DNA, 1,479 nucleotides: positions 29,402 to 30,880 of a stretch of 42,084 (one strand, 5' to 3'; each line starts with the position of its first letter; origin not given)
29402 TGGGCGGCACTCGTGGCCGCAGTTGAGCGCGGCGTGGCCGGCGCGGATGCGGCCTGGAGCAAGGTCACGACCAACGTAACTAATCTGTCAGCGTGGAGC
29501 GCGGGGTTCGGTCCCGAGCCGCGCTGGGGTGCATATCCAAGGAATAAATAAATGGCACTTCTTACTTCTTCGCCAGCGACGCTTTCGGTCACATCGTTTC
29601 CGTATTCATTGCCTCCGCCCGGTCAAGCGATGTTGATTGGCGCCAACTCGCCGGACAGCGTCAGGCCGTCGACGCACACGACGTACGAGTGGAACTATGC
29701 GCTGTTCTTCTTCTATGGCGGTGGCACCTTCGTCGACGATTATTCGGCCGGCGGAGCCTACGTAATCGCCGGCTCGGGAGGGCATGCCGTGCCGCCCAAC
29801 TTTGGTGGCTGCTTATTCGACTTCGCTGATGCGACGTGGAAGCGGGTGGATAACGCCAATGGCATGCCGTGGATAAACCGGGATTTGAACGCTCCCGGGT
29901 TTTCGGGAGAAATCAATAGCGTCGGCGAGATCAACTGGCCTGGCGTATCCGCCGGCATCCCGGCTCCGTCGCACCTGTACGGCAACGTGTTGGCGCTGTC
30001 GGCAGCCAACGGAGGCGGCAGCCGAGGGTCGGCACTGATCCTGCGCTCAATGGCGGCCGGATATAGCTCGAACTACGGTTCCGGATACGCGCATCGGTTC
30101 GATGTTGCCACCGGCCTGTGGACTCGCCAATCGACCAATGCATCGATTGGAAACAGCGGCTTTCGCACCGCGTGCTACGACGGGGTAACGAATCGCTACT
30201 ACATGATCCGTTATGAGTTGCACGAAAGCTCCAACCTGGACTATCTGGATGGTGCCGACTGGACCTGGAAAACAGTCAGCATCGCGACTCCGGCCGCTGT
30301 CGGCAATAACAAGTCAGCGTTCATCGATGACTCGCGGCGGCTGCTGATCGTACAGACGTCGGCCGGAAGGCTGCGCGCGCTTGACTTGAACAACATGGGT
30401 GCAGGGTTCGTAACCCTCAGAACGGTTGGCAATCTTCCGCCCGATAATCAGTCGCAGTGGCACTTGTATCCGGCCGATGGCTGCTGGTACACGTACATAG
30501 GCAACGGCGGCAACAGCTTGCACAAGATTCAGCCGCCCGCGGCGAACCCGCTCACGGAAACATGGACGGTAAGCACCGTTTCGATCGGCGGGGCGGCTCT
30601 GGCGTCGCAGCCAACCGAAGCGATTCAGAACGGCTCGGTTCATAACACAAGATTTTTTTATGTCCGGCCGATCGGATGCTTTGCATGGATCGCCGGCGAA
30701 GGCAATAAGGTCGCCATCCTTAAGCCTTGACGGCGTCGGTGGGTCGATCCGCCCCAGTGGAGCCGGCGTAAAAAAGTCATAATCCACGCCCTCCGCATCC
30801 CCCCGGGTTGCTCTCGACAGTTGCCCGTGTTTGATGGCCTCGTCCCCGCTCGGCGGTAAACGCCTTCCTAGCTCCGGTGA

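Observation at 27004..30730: Uncharacterised three-gene Tat-lipoprotein module embedded in the EPS locus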

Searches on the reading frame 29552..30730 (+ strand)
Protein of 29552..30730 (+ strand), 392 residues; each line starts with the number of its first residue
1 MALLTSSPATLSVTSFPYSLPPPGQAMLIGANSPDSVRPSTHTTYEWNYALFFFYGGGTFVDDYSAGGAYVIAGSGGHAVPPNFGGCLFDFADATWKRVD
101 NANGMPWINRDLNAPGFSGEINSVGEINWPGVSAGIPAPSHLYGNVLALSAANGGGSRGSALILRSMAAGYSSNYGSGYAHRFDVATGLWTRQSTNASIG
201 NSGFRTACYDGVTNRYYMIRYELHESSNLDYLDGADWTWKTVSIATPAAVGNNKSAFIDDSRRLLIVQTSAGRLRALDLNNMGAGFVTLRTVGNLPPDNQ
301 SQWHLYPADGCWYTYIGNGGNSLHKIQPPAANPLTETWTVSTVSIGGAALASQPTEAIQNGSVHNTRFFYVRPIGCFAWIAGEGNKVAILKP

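Call 3: search_protein_families(library=pfam, proteins=[window:29552-30730:+], max_evalue=1)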
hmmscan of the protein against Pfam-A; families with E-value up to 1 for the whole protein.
window:29552-30730:+ (392 aa): 1 family
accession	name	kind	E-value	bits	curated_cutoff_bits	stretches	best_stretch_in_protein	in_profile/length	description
PF13418.12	Kelch_4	-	0.011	16.1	21.6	0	169-192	19-43/49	Galactose oxidase, central domain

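Call 4: search_protein_families(library=ncbifam, proteins=[window:29552-30730:+], max_evalue=1)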
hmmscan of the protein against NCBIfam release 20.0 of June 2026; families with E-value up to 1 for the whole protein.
window:29552-30730:+ (392 aa): 0 families

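Call 16: find_homologous_proteins(query=window:29552-30730:+)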
Query window:29552-30730:+ (392 aa): 95 proteins with E <= 0.001 among 8000 candidates.
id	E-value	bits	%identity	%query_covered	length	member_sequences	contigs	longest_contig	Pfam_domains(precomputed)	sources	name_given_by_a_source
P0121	2.0e-267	905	100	100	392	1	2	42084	-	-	-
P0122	4.0e-230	782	86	99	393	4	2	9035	-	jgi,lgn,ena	-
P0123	7.8e-217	738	79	100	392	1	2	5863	-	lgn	-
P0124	4.1e-215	732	81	100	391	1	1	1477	-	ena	-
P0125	5.9e-215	732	80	100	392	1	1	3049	-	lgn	-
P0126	1.6e-214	730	81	100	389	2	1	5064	-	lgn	-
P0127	3.6e-214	729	81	100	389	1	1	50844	-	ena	-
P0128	5.2e-212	722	79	100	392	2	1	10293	-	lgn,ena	-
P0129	3.5e-211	719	80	100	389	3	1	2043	-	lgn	-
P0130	5.3e-211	719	80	100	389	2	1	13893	-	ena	-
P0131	1.2e-210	718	78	100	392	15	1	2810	-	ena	-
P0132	2.0e-210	717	79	100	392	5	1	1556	-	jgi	jgi:hypothetical protein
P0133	1.2e-207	708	78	99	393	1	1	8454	-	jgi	jgi:hypothetical protein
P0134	1.1e-206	705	78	100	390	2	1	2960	-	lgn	-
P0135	1.1e-206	705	78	100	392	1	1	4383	-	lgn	-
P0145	7.9e-196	669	76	98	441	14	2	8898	-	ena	-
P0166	1.1e-95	339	78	49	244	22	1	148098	-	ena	-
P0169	4.5e-93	331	46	96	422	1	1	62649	-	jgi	jgi:hypothetical protein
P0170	3.9e-92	327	46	96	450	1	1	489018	-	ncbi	-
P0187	2.4e-74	269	41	97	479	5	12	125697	-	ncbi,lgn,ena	-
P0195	1.1e-66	244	38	96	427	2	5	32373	-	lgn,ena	-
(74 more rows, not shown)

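Call 38: predict_structure(alignment_id=A2)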
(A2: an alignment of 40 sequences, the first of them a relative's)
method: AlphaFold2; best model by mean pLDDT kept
length: 392 residues; sequences in the alignment: 40
mean_pLDDT: 92.3   pTM: 0.91
mean pLDDT of the five models: 92.3, 92.0, 91.8, 91.2, 90.7
residues with pLDDT >= 90: 320; 70-90: 56; 50-70: 5; < 50: 11
segments of 3 or more residues with pLDDT < 50: 1-11
pLDDT, mean of each block of 10 residues (from residue 1): 42 79 98 96 94 85 98 90 96 98 96 95 95 95 91 96 92 92 98 94 86 95 90 97 93 93 96 95 96 86 95 94 97 97 98 89 87 97 95 97
secondary structure, 60 per line:
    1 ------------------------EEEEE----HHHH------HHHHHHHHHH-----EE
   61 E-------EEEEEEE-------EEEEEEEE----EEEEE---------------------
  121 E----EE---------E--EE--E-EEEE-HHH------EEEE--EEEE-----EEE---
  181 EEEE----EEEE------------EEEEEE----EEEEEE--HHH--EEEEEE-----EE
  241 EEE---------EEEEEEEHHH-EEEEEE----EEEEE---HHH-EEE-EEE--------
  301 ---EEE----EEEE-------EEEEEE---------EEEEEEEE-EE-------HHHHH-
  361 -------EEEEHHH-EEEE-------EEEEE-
elements in order: E25-29 H34-37 H44-53 E59-61 E69-75 E83-90 E95-99 E146-149 E160-163 E166-169 E175-177 E181-184 E189-192 E205-210 E215-220 E228-233 E239-243 E253-259 E264-269 E274-278 E286-288 E290-292 E304-306 E311-314 E322-327 E337-344 H355-359 E368-371 E376-379 E387-391

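Call 42: fold_search(model_id=the predicted structure, library=pdb)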
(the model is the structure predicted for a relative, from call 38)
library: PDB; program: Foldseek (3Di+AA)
matches with E <= 10: 1963; with E <= 0.001: 904
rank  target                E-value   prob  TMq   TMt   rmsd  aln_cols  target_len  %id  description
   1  9d8p_A                1.6e-07  1.00  0.33  0.35  10.4       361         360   14  Focused map of Cryo-EM structure of Ubiquitin C-degron bound to KLHDC10-EloB/C (released 2024-11-20)
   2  5ojr_A                2.7e-07  1.00  0.39  0.47  10.8       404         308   11  YCF48 bound to D1 peptide (released 2018-08-08)
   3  9mez_D                3.3e-07  1.00  0.55  0.66   5.3       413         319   12  Crystal structure of MRAS(GDP) bound to LZTR1(Kelch domain) (released 2025-09-10)
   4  9mf0_J                7.6e-07  1.00  0.56  0.67   5.1       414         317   11  Crystal structure of KRAS(GDP) bound to LZTR1(Kelch domain) (released 2025-09-10)
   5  3ow8_C                8.5e-07  1.00  0.41  0.51   7.5       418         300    9  Crystal Structure of the WD repeat-containing protein 61 (released 2010-09-29)
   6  7qdr_C                8.5e-07  1.00  0.42  0.51   9.2       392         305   11  Apo human SKI complex in the closed state (released 2022-02-02)
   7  6ve7_B                8.5e-07  1.00  0.37  0.26  11.8       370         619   14  The inner junction complex of Chlamydomonas reinhardtii doublet microtubule (released 2020-02-05)
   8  8wkl_F                9.4e-07  1.00  0.42  0.52   8.9       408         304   12  Rauvolfia serpentina strictosidine synthase (RsSTR) in complex with a non-reactive tryptamine substitute crystallized  (released 2024-02-28)
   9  5em2_A                1.0e-06  1.00  0.36  0.39  13.5       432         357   10  Crystal structure of the Erb1-Ytm1 complex (released 2015-12-23)
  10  5ojr_C                1.1e-06  1.00  0.41  0.50  10.2       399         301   12  YCF48 bound to D1 peptide (released 2018-08-08)
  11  3amr                  1.3e-06  1.00  0.40  0.43   9.3       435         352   10  Crystal Structures of Bacillus subtilis Alkaline Phytase in Complex with Ca2+, Co2+, Ni2+, Mg2+ and myo-Inositol Hexasul (released 2011-04-13)
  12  2fp9_A                1.5e-06  1.00  0.43  0.53   9.0       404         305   11  Crystal structure of Native Strictosidine Synthase (released 2006-05-23)
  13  7d4i_5C               1.6e-06  1.00  0.39  0.33  12.2       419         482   11  Cryo-EM structure of 90S small ribosomal precursors complex with the DEAH-box RNA helicase Dhr1 (State F) (released 2021-10-06)
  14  2fpb_A                1.7e-06  1.00  0.45  0.55   7.3       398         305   10  Structure of Strictosidine Synthase, the Biosynthetic Entry to the Monoterpenoid Indole Alkaloid Family (released 2006-05-23)
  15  8wkl_H                1.8e-06  1.00  0.42  0.52   8.9       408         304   12  Rauvolfia serpentina strictosidine synthase (RsSTR) in complex with a non-reactive tryptamine substitute crystallized  (released 2024-02-28)
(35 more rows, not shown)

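Call 44: find_encoding_contigs(protein=P0187, flank=6000, max_places=1)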
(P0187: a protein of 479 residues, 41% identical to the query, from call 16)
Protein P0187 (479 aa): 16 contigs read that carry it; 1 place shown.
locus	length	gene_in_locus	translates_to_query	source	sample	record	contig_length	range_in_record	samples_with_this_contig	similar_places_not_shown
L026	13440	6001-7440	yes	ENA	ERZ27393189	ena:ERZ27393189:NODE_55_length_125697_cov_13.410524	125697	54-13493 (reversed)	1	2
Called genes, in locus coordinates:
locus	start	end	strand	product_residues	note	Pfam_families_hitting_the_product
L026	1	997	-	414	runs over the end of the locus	PF13579:Glyco_trans_4_4, PF13439:Glyco_transf_4, PF20706:GT4-conflict, PF00534:Glycos_transf_1, PF13692:Glyco_trans_1_4, PF13524:Glyco_trans_1_2 (weak)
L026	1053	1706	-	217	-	PF07719:TPR_2 (faint), PF13428:TPR_14 (faint), PF14559:TPR_19 (faint)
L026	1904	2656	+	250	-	-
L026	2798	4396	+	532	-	PF00501:AMP-binding, PF13193:AMP-binding_C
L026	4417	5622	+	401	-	PF00278:Orn_DAP_Arg_deC, PF01168:Ala_racemase_N (weak), PF02784:Orn_Arg_deC_N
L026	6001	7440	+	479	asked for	-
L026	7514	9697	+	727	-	-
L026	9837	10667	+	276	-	PF13489:Methyltransf_23, PF01209:Ubie_methyltran, PF05175:MTS (weak), PF13649:Methyltransf_25, PF13847:Methyltransf_31, PF08241:Methyltransf_11, PF08242:Methyltransf_12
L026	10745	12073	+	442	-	PF13229:Beta_helix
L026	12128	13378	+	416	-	PF04892:VanZ-LLP1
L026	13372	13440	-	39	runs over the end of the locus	?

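Call 45: find_encoding_contigs(protein=P0170, flank=6000, max_places=1)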
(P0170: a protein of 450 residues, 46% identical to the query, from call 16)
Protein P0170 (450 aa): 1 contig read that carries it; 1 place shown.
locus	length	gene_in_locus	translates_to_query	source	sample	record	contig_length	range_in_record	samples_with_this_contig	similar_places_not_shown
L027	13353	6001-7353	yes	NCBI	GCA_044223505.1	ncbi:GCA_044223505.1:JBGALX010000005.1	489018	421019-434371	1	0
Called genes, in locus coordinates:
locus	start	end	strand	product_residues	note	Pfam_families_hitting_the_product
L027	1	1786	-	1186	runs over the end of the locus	PF11617:Cu-binding_MopE (faint)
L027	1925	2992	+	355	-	PF01594:AI-2E_transport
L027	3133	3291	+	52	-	-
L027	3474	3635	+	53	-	-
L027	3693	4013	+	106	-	-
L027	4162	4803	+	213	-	-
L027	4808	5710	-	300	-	PF00561:Abhydrolase_1, PF12146:Hydrolase_4, PF12697:Abhydrolase_6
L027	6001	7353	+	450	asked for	-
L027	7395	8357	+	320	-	PF01590:GAF, PF13185:GAF_2, PF13492:GAF_3 (weak), PF00990:GGDEF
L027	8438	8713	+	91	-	-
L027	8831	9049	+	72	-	-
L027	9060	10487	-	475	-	PF00171:Aldedh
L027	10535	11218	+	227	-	PF00392:GntR, PF07840:FadR_C (faint), PF07729:FCD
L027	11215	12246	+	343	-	-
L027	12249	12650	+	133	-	-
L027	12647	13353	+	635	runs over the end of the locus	PF00890:FAD_binding_2 (faint), PF00732:GMC_oxred_N, PF05199:GMC_oxred_C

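Call 46: find_encoding_contigs(protein=P0169, flank=6000, max_places=1)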
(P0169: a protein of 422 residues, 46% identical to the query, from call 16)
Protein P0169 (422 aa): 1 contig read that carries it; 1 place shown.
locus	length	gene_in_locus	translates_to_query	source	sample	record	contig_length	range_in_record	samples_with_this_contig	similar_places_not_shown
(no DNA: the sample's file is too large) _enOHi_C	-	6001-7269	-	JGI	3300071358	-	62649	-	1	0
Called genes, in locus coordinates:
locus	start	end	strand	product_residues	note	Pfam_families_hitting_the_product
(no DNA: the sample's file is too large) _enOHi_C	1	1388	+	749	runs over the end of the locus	-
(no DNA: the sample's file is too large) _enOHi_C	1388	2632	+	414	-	PF24681:Kelch_KLHDC2_KLHL20_DRC7 (faint)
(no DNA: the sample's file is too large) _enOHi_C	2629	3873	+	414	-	PF24681:Kelch_KLHDC2_KLHL20_DRC7 (faint), PF24981:Beta-prop_ATRN-LZTR1 (faint)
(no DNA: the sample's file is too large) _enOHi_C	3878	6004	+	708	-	-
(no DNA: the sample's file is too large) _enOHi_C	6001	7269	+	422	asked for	-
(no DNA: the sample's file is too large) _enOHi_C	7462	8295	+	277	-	-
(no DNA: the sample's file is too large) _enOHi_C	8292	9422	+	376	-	-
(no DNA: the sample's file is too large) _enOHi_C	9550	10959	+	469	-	-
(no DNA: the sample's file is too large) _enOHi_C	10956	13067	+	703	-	-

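Call 47: find_encoding_contigs(protein=P0195, flank=6000, max_places=1)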
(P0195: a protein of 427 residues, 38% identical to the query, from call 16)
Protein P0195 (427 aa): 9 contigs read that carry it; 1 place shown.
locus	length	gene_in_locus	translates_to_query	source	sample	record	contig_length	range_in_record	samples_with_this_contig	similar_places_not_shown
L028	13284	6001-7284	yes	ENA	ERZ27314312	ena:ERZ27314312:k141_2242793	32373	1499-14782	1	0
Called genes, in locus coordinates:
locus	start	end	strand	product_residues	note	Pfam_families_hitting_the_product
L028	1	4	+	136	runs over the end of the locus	PF28396:SepQ_C, PF01052:FliMN_C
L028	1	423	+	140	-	PF04347:FliO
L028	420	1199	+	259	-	PF00813:FliP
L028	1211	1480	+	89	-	PF01313:Bac_export_3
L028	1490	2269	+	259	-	PF01311:Bac_export_1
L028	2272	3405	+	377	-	PF01312:Bac_export_2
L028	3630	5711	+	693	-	PF00771:FHIPEP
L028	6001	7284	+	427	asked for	-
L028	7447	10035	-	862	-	PF00990:GGDEF, PF00563:EAL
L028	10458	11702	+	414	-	PF00448:SRP54, PF13401:AAA_22 (weak)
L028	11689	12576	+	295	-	PF00142:Fer4_NifH, PF01656:CbiA, PF02374:ArsA_ATPase (weak), PF06564:CBP_BcsQ (weak), PF09140:MipZ (weak), PF10609:ParA, PF13614:AAA_31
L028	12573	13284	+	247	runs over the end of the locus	PF04542:Sigma70_r2, PF04539:Sigma70_r3, PF08281:Sigma70_r4_2 (weak), PF04545:Sigma70_r4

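Call 60: find_encoding_contigs(protein=P0145, flank=8000, max_places=2)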
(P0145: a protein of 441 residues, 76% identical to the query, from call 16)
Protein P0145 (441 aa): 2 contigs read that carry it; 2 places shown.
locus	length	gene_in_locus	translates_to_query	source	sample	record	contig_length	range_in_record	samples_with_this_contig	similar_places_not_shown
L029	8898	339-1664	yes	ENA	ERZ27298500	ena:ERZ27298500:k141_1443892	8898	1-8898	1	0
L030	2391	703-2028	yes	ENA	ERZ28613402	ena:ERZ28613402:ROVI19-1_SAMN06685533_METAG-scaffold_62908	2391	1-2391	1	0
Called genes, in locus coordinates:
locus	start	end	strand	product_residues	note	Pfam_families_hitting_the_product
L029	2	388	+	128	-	?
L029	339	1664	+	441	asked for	-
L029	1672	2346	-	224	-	PF07719:TPR_2 (faint), PF13431:TPR_17 (faint), PF13432:TPR_16 (weak), PF13414:TPR_11 (weak)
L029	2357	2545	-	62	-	-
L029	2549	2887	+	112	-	-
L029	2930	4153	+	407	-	-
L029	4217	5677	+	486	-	PF01943:Polysacc_synt, PF13440:Polysacc_synt_3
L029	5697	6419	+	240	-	PF13489:Methyltransf_23, PF13847:Methyltransf_31, PF08241:Methyltransf_11, PF13649:Methyltransf_25, PF08242:Methyltransf_12 (weak)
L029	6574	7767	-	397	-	PF13439:Glyco_transf_4, PF13579:Glyco_trans_4_4, PF13477:Glyco_trans_4_2 (weak), PF20706:GT4-conflict, PF00534:Glycos_transf_1, PF13692:Glyco_trans_1_4, PF13524:Glyco_trans_1_2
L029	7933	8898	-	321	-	?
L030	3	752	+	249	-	?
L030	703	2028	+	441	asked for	-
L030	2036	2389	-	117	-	?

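Call 61: find_encoding_contigs(protein=P0166, flank=8000, max_places=1)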
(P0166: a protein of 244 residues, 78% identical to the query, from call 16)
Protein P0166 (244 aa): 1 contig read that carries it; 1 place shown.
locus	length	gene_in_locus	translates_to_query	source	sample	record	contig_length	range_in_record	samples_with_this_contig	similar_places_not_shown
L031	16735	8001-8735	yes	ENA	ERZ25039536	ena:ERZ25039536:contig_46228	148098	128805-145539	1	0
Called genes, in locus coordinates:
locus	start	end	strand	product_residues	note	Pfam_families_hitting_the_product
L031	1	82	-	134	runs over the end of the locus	PF04932:Wzy_C (weak)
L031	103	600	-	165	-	PF19358:DUF5935 (weak), PF04932:Wzy_C (weak)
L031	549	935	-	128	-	PF19358:DUF5935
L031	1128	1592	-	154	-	PF00733:Asn_synthase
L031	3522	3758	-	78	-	-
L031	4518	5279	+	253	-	-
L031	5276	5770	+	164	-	-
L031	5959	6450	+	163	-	-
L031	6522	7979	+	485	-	PF00278:Orn_DAP_Arg_deC, PF02784:Orn_Arg_deC_N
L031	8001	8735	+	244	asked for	-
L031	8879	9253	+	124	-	-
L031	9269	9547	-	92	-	PF07719:TPR_2 (faint), PF13424:TPR_12 (faint), PF13428:TPR_14 (faint), PF13431:TPR_17 (faint), PF13414:TPR_11 (weak), PF13432:TPR_16 (weak)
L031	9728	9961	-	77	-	-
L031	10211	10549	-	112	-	-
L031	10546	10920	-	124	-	PF00535:Glycos_transf_2 (weak)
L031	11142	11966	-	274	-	PF04230:PS_pyruv_trans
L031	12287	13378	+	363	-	-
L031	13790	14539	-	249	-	PF01522:Polysacc_deac_1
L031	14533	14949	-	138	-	-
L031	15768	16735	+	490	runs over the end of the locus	PF01943:Polysacc_synt, PF13440:Polysacc_synt_3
